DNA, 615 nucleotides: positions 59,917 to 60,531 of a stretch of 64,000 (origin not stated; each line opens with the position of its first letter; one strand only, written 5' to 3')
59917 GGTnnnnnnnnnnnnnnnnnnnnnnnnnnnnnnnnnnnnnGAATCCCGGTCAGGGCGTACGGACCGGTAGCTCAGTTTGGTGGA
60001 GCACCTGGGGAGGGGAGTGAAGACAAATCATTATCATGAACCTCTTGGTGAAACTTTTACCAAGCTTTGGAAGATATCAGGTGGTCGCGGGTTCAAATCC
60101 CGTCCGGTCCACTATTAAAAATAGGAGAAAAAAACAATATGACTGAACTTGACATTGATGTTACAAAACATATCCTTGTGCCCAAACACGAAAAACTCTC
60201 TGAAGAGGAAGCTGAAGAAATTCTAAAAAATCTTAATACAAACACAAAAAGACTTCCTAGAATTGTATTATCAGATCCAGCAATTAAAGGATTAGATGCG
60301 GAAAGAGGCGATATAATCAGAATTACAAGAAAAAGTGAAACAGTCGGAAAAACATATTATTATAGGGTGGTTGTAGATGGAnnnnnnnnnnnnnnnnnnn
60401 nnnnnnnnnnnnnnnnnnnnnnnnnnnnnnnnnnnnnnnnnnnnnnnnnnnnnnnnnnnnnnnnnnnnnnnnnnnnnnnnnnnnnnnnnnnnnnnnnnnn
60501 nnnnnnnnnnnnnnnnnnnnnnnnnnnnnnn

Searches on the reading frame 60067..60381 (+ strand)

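Call 19: search_protein_families(library=pfam, proteins=[window:60067-60381:+], max_evalue=0.001)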
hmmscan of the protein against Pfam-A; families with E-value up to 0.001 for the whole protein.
window:60067-60381:+ (105 aa): 1 family
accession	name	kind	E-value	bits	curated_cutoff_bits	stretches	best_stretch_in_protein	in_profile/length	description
PF01191.24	RNA_pol_Rpb5_C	-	6.2e-29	100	23.5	1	30-102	1-73/73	RNA polymerase Rpb5, C-terminal domain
